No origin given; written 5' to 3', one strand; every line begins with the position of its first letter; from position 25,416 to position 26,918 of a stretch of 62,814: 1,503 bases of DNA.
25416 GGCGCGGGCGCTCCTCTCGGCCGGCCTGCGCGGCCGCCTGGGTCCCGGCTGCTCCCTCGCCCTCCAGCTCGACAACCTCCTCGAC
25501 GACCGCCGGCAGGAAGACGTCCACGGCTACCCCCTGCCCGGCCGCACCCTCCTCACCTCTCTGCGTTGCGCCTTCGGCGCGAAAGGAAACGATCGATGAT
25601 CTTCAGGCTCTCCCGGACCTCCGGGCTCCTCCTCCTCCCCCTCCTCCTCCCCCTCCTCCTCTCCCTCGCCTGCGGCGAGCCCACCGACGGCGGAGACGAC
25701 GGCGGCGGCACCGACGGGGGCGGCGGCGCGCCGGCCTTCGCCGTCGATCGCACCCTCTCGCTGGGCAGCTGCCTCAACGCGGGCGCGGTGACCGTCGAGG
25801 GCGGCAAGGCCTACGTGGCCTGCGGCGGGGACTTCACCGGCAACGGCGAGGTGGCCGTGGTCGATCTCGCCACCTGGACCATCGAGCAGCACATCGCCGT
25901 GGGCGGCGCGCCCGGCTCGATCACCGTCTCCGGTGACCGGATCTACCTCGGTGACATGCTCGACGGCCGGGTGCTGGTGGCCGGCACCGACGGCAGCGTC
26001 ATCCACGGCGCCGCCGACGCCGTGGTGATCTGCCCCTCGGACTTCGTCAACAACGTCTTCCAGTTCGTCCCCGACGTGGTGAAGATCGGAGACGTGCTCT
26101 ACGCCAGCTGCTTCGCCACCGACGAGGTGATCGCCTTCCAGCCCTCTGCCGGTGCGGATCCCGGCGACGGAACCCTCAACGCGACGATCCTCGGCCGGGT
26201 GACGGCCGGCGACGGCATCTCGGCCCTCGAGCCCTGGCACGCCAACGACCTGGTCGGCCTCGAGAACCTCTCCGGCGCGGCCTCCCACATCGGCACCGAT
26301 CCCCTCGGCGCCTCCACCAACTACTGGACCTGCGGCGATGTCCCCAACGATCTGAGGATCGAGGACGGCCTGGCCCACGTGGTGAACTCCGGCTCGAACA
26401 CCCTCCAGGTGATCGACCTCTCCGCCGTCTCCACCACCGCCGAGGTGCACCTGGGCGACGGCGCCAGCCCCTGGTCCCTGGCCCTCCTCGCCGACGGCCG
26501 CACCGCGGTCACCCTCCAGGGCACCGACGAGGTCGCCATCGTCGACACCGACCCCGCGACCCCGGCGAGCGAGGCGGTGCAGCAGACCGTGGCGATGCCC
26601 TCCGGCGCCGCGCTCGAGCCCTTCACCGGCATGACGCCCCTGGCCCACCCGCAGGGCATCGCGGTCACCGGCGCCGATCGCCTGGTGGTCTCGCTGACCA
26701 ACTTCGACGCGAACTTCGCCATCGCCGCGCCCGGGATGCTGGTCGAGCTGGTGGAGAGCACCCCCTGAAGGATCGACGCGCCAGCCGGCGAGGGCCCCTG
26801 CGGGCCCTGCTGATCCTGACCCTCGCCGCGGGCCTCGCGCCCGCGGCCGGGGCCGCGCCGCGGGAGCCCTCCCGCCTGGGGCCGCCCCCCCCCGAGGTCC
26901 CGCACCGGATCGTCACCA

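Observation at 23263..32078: B12-riboswitch regulon: BtuB-like receptor, beta-propeller lipoprotein, BtuF, BtuC, periplasmic amidohydrolase, BtuD and TonB-like protein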

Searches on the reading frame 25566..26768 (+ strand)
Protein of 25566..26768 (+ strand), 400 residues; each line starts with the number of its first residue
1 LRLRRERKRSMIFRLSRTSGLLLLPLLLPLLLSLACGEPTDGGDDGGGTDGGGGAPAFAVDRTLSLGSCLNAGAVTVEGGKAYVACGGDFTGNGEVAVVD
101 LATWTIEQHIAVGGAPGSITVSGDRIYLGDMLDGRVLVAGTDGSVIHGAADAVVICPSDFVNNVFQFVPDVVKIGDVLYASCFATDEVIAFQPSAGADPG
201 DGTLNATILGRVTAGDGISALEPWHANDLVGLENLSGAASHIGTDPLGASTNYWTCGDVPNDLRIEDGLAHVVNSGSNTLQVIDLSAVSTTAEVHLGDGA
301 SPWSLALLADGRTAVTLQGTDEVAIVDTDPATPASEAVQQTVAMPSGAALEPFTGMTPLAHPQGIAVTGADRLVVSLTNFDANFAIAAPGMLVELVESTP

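Call 5: search_protein_families(library=pfam, proteins=[window:25566-26768:+], max_evalue=0.01)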
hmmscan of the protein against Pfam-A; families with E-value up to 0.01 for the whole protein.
window:25566-26768:+ (400 aa): 0 families

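Call 6: search_protein_families(library=ncbifam, proteins=[window:25566-26768:+], max_evalue=0.01)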
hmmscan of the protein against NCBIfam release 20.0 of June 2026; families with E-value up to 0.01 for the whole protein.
window:25566-26768:+ (400 aa): 4 families
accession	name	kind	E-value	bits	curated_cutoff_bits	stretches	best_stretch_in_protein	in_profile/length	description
TIGR02276.1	beta_rpt_yvtn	repeat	1.7e-07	31.1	27.85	1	272-306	8-40/42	beta-propeller repeat protein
NF048007.1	MmpL3Stblzr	equivalog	6.5e-06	25.6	600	1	63-152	219-306/366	MmpL3/TtfA transport complex stabilizer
TIGR03866.1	PQQ_ABC_repeats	subfamily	8.4e-05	21.8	287.3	0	270-328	13-154/310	PQQ-dependent catabolism-associated beta-propeller protein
NF052340.1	hydrazine_beta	equivalog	0.00062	18.9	560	0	269-319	88-137/372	hydrazine synthase subunit beta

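Call 26: find_homologous_proteins(query=window:25596-26768:+, max_evalue=0.001)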
Query window:25596-26768:+ (390 aa): 4 proteins with E <= 0.001 among 8000 candidates.
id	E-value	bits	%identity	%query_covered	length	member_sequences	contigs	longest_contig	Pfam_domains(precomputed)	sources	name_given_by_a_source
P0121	6.5e-250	847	100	100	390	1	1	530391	-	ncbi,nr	ncbi:MAG: hypothetical protein P1V51_00135 [Deltaproteobacteria bacterium]|nr:hypothetical protein [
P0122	3.8e-165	568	72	88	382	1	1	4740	-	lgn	-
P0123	1.4e-145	503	71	84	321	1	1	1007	-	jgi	jgi:DNA-binding beta-propeller fold protein YncE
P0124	3.9e-98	347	54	90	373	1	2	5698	-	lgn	-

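Call 39: predict_structure(alignment_id=A2)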
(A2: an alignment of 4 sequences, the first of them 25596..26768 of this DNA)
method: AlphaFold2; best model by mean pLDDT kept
length: 390 residues; sequences in the alignment: 4
mean_pLDDT: 73.8   pTM: 0.75
mean pLDDT of the five models: 73.8, 72.1, 69.3, 66.5, 57.5
residues with pLDDT >= 90: 140; 70-90: 123; 50-70: 33; < 50: 94
segments of 3 or more residues with pLDDT < 50: 1-43, 187-190, 203-247
pLDDT, mean of each block of 10 residues (from residue 1): 30 36 33 34 71 94 93 89 92 97 90 91 87 88 73 65 78 69 61 63 43 38 39 35 48 76 84 76 90 91 94 94 90 92 91 93 95 89 89
secondary structure, 60 per line:
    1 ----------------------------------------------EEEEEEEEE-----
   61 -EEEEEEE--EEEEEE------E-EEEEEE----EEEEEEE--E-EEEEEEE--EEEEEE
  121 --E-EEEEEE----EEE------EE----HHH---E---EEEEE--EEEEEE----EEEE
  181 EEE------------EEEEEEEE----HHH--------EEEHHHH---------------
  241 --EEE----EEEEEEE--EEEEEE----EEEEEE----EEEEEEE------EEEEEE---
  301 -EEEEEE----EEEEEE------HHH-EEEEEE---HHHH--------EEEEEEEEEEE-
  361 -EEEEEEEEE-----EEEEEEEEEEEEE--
elements in order: E47-55 E62-68 E71-76 E85-90 E95-101 E106-112 E115-120 E125-130 E135-137 E160-164 E167-172 E177-183 E196-203 E219-221 H222-225 E243-245 E250-256 E259-264 E269-274 E279-285 E292-297 E302-307 E312-317 E328-333 H337-340 E349-359 E362-370 E376-388

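Call 41: search_protein_representatives(alignment_id=A2)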
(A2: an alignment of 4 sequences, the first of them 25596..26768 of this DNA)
Query: 4 sequences, 372 profile positions. Proteins with E-value up to 0.001 (for the whole library): 5636; up to 1e-10: 731; up to 1e-30: 18. The best 150 are listed.
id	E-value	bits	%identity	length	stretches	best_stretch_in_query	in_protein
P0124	3.0e-189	645.2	-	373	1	1-372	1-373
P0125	1.8e-105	369.4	-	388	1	6-367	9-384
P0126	1.4e-89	317.1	-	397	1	11-368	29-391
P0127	1.3e-85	304.1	-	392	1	9-368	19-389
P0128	5.1e-84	298.8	-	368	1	9-367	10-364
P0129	3.0e-67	243.6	-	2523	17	233-324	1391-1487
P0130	4.3e-60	220.1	-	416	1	7-369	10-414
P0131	5.6e-48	180.2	-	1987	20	233-319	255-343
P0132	5.1e-46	173.8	-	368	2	207-366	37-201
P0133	3.0e-42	161.4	-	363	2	218-368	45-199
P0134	1.8e-38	149.0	-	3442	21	180-264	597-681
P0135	1.9e-38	148.9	-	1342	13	218-265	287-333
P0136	8.6e-37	143.4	-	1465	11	232-286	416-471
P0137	1.4e-36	142.7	-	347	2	222-367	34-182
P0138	3.8e-36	141.3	-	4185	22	207-266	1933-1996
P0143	1.3e-30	123.1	-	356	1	10-366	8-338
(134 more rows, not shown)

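Call 42: fold_search(model_id=the predicted structure, library=pdb)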
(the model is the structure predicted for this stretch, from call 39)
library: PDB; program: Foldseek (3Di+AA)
matches with E <= 10: 1742; with E <= 0.001: 1269
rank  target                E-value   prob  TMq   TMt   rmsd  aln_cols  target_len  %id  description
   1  3vgz_A                3.2e-12  1.00  0.45  0.53   8.0       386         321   14  Crystal structure of E. coli YncE (released 2011-11-16)
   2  3vgz_C                6.2e-12  1.00  0.44  0.51   8.6       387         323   14  Crystal structure of E. coli YncE (released 2011-11-16)
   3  3vh0_A                8.4e-12  1.00  0.44  0.51   8.2       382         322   14  Crystal structure of E. coli YncE complexed with DNA (released 2011-11-16)
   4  7seu_D                1.7e-11  1.00  0.43  0.51   8.2       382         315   13  Crystal structure of E coli contaminant protein YncE co-purified with a plant protein (released 2022-04-20)
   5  9m59_A                3.4e-10  1.00  0.50  0.46   6.7       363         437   16  Cu/Zn-superoxide dismutase from Deinococcus radiodurans (Calcium-bound) (released 2025-09-24)
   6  9n6z_LT               3.7e-10  1.00  0.51  0.26  10.6       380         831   11  SSU processome maturation and disassembly, State D (released 2025-11-05)
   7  9esh_K                5.9e-10  1.00  0.57  0.56   5.7       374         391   11  Structure of a B-state intermediate committed to discard (Bd-I state) (released 2024-12-25)
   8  5wlc_LT               6.5e-10  1.00  0.52  0.26  12.1       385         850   11  The complete structure of the small subunit processome (released 2017-09-27)
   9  9n73_LT               7.6e-10  1.00  0.49  0.24  10.8       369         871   11  SSU processome maturation and disassembly, State G (released 2025-10-29)
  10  8tze                  8.0e-10  1.00  0.44  0.24   9.5       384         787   11  Structure of C-terminal half of LRRK2 bound to GZD-824 (released 2023-12-06)
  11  9m58_A                9.8e-10  1.00  0.51  0.50   6.1       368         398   16  Cu/Zn-superoxide dismutase from Deinococcus radiodurans (Calcium-free) (released 2025-09-24)
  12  9g33_UU               1.3e-09  1.00  0.52  0.26   7.8       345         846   12  Stalled 90S - Utp23-Krr1-deltaC3 (released 2025-06-18)
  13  7b9v_J                1.4e-09  1.00  0.56  0.59   6.3       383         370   10  Yeast C complex spliceosome at 2.8 Angstrom resolution with Prp18/Slu7 bound (released 2021-03-10)
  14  9m58_B                1.4e-09  1.00  0.50  0.50   6.8       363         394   16  Cu/Zn-superoxide dismutase from Deinococcus radiodurans (Calcium-free) (released 2025-09-24)
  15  6rxt_UU               1.4e-09  1.00  0.53  0.25  11.6       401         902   13  Cryo-EM structure of the 90S pre-ribosome (Kre33-Noc4) from Chaetomium thermophilum, state A (released 2019-08-14)
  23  8ptf                  3.7e-09  1.00  0.38  0.42   9.9       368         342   14  The surface-exposed lipo-protein of BtuG2 in complex with cyanocobalamin. (released 2024-07-24)
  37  1l0q_A                8.4e-09  1.00  0.50  0.50   6.5       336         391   17  Tandem YVTN beta-propeller and PKD domains from an archaeal surface layer protein (released 2002-11-06)
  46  8ptd                  9.4e-09  1.00  0.38  0.42   9.2       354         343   15  The surface-exposed lipo-protein of BtuG1 in complex with cyanocobalamin. (released 2024-07-24)
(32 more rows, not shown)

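Call 43: find_encoding_contigs(protein=P0124, flank=6000, max_places=3)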
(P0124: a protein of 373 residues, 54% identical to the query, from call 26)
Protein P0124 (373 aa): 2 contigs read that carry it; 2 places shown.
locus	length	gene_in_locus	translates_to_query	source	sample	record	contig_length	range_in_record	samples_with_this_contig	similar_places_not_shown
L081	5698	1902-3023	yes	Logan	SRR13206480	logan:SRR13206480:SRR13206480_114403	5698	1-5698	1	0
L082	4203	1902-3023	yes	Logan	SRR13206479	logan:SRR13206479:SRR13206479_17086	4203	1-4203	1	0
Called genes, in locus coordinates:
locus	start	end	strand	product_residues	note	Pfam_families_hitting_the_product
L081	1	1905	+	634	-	?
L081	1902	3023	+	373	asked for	-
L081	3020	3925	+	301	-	PF01497:Peripla_BP_2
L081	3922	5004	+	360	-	PF01032:FecCD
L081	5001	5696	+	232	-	?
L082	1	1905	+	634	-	?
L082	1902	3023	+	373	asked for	-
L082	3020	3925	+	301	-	PF01497:Peripla_BP_2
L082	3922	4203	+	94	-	?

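Call 44: find_encoding_contigs(protein=P0122, flank=6000, max_places=3)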
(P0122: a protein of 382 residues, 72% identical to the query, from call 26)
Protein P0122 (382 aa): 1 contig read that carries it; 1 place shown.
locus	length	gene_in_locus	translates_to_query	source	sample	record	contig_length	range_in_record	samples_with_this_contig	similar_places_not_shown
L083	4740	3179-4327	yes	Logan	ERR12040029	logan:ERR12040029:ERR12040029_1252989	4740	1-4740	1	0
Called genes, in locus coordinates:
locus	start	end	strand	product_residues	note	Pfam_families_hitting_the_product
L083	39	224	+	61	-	-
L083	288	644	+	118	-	PF14520:HHH_5 (faint), PF00633:HHH (weak), PF12836:HHH_3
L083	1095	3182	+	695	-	PF07715:Plug, PF00593:TonB_dep_Rec_b-barrel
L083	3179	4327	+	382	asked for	-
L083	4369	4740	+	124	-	?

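Call 54: find_related_loci(query=A2, collection=metagenome_contigs, flank=10000)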
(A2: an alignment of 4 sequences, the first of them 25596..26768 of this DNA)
Query A2 (390 aa) in metagenome_contigs; peptide patterns used: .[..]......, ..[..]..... (x = any residue, [..] = any of these).
375 stretches matched a pattern; 1 encode a relative of the query (tblastn E <= 1e-3); 1 distinct loci.
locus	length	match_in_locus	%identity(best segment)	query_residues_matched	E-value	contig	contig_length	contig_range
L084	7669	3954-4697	26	54-322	2e-7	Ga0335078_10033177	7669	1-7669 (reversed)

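Call 56: find_homologous_proteins(query=A3, max_evalue=1e-20)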
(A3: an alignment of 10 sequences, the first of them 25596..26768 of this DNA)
Query A3 (10 sequences) (390 aa, profile of the alignment): 6 proteins with E <= 1e-20 among 8000 candidates.
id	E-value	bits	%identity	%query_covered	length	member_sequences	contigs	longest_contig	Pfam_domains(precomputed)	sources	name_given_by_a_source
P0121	1.1e-159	550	100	100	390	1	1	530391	-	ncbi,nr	ncbi:MAG: hypothetical protein P1V51_00135 [Deltaproteobacteria bacterium]|nr:hypothetical protein [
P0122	6.9e-158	544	72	88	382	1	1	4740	-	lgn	-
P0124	1.2e-157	543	54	90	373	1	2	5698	-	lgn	-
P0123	8.3e-130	451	71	84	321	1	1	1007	-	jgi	jgi:DNA-binding beta-propeller fold protein YncE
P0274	6.7e-122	425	43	85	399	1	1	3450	-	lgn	-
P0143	1.4e-94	335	32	82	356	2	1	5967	PF01436.28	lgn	-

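Call 57: find_encoding_contigs(protein=P0143, flank=6000, max_places=2)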
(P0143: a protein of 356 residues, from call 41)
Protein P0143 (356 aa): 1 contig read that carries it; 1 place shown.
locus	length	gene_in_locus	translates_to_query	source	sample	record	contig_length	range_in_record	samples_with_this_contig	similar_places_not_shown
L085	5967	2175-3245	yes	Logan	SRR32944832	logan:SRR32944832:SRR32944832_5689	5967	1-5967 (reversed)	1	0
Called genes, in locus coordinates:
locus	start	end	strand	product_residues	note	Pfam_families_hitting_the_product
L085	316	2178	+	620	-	PF07715:Plug, PF00593:TonB_dep_Rec_b-barrel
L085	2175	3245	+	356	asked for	PF01436:NHL (faint)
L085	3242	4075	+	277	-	PF01497:Peripla_BP_2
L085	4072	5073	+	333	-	PF01032:FecCD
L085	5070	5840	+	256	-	PF02463:SMC_N (faint), PF00005:ABC_tran, PF13304:AAA_21 (faint)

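Call 58: find_encoding_contigs(protein=P0274, flank=6000, max_places=2)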
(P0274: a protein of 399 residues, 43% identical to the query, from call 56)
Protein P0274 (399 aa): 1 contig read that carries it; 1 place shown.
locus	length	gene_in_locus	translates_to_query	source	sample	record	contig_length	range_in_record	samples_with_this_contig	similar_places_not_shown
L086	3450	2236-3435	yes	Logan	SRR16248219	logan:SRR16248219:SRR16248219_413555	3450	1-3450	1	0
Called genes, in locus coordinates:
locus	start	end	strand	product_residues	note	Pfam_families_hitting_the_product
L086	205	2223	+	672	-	PF07715:Plug, PF00593:TonB_dep_Rec_b-barrel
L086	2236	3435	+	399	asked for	-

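Call 61: search_solved_structures(query=A3, max_evalue=10, show_alignments=0)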
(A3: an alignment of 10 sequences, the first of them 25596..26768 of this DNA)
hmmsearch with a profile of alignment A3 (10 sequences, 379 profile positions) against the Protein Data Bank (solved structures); distinct sequences matched with E-value up to 10: 47.
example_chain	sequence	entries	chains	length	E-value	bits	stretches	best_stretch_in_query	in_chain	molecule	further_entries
1l0q_A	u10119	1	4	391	7.7e-20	74.3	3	191-323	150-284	Surface layer protein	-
1rwi_B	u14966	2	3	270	6.3e-08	35.1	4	227-319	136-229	Serine/threonine-protein kinase pknD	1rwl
8ptf_A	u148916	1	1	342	1.9e-07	33.5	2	237-321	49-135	YncE family protein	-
8ptd_A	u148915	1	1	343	1.9e-07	33.5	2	237-321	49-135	YncE family protein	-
7qrx_A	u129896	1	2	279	3.2e-07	32.8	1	237-355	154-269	E3 ubiquitin-protein ligase TRIM71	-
9jur_A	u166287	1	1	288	3.8e-07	32.5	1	237-355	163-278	E3 ubiquitin-protein ligase TRIM71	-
8blw_B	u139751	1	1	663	5.2e-07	32.1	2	237-319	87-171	YncE family protein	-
8j72_A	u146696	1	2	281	1.4e-06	30.7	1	237-355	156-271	E3 ubiquitin-protein ligase TRIM71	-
6fpt_A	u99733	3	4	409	2e-05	26.8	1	237-353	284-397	E3 ubiquitin-protein ligase TRIM71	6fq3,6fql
3ww8_A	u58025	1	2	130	2.7e-05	26.4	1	234-356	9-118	Pizza3 protein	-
7qrw_A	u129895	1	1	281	3.9e-05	25.9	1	282-355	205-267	Isoform 4 of Tripartite motif-containing protein 3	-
3vgz_A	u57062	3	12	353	0.00011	24.4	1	251-326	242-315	Uncharacterized protein YncE | PQQ-dependent catabolism-associated beta-propeller protein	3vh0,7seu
8pkr_A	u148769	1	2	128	0.00015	24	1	231-308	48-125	non-specific serine/threonine protein kinase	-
5c2v_B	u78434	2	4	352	0.00018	23.7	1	185-321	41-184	HYDRAZINE SYNTHASE BETA SUBUNIT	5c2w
7b2r_A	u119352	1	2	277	0.00027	23.1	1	284-355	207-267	Tripartite motif-containing protein 2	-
3dsm_A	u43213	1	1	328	0.091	14.8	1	232-324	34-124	uncharacterized protein BACUNI_02894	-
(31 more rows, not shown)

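Call 82: search_protein_families(library=pfam, proteins=[L085:2175-3245:+], max_evalue=0.001)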
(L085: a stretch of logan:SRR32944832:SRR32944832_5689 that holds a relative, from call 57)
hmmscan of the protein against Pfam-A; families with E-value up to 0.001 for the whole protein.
L085:2175-3245:+ (356 aa): 3 families
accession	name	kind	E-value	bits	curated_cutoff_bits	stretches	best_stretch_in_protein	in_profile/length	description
PF01436.27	NHL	-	7e-09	35.7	20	0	259-274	3-18/28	NHL repeat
PF08450.18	SGL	-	4.4e-05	23.6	26.3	0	210-287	135-213/246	SMP-30/Gluconolactonase/LRE-like region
PF21959.2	DUF6923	-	7.1e-05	23.1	27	1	85-201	92-209/234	Repeat of unknown function (DUF6923)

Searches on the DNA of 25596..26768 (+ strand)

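Call 59: search_rna_families(sources=[L083, L085, L086, L084], threshold=gathering)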
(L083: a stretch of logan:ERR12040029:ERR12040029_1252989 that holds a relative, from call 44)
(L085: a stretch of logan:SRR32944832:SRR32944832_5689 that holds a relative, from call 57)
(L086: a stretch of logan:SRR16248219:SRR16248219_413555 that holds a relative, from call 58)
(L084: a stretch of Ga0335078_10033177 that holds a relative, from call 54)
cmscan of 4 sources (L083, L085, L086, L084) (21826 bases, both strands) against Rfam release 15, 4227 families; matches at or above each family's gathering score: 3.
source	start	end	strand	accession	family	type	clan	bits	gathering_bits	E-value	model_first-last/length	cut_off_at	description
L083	829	994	+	RF00174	Cobalamin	Cis-reg; riboswitch;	CL00101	64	31.5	5.7e-14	45-169/189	no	Cobalamin riboswitch aptamer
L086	1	146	+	RF00174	Cobalamin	Cis-reg; riboswitch;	CL00101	61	31.5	4.2e-13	66-189/189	5'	Cobalamin riboswitch aptamer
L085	133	282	+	RF00174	Cobalamin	Cis-reg; riboswitch;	CL00101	58.8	31.5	1.7e-12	1-189/189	no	Cobalamin riboswitch aptamer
